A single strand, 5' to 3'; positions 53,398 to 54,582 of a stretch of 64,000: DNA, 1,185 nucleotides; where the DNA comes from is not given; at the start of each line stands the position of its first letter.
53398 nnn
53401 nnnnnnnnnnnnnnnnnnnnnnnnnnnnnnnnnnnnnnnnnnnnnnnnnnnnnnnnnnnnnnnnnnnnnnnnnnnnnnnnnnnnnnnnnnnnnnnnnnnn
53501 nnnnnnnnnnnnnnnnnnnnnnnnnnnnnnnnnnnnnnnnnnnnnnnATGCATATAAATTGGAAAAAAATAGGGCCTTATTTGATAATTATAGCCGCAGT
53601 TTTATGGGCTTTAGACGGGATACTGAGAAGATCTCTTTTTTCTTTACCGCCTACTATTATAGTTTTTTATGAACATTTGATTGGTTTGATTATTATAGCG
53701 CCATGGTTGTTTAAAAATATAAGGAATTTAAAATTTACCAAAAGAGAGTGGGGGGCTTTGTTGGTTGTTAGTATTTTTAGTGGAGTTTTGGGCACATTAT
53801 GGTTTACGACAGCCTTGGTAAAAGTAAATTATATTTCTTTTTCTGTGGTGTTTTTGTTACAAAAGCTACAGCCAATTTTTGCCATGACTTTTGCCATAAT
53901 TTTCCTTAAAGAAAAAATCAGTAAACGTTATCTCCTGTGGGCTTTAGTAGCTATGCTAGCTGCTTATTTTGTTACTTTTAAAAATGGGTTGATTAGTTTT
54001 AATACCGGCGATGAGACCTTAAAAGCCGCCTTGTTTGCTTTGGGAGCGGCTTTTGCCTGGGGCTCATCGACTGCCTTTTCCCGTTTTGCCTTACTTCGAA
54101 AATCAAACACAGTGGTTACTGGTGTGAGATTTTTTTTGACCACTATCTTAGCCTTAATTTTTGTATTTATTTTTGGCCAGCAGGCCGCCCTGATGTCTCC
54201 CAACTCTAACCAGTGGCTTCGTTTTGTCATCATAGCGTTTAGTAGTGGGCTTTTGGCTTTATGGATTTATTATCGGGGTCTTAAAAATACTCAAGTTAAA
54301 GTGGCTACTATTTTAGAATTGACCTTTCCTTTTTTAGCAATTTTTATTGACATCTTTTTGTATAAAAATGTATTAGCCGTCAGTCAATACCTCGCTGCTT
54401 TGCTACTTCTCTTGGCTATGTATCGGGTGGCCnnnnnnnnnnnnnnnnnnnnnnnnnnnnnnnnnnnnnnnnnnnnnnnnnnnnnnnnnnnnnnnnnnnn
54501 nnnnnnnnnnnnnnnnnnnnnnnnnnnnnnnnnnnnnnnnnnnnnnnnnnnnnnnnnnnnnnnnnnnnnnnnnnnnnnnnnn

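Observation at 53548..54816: EamA/DMT transporter fused in-frame to a riboflavin kinase domain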

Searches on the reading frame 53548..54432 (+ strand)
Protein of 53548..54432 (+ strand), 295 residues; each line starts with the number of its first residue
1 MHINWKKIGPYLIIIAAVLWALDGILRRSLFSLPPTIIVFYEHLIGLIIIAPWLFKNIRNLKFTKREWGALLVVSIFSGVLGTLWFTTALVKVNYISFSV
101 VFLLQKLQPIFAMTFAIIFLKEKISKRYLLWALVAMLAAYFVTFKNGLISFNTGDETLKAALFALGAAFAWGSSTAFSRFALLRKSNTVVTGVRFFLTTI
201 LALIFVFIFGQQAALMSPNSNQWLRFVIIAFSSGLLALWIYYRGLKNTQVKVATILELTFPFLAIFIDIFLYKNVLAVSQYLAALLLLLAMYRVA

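Call 3: search_protein_families(library=pfam, proteins=[window:53548-54432:+], max_evalue=1)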
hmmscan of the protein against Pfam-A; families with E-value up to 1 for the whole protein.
window:53548-54432:+ (295 aa): 1 family
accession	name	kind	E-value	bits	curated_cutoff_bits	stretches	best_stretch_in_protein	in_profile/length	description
PF00892.27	EamA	-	4.8e-36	124.4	28.2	2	159-292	2-131/135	EamA-like transporter family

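Call 14: search_solved_structures(query=window:53548-54432:+, max_evalue=1, show_alignments=1)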
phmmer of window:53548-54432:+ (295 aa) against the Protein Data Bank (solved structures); distinct sequences matched with E-value up to 1: 1.
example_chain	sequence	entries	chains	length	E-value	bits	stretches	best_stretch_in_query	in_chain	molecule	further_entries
7b0k_A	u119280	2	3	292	8.9e-05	25.5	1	14-292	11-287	Drug/metabolite transporter (DMT) superfamily permease | LicB protein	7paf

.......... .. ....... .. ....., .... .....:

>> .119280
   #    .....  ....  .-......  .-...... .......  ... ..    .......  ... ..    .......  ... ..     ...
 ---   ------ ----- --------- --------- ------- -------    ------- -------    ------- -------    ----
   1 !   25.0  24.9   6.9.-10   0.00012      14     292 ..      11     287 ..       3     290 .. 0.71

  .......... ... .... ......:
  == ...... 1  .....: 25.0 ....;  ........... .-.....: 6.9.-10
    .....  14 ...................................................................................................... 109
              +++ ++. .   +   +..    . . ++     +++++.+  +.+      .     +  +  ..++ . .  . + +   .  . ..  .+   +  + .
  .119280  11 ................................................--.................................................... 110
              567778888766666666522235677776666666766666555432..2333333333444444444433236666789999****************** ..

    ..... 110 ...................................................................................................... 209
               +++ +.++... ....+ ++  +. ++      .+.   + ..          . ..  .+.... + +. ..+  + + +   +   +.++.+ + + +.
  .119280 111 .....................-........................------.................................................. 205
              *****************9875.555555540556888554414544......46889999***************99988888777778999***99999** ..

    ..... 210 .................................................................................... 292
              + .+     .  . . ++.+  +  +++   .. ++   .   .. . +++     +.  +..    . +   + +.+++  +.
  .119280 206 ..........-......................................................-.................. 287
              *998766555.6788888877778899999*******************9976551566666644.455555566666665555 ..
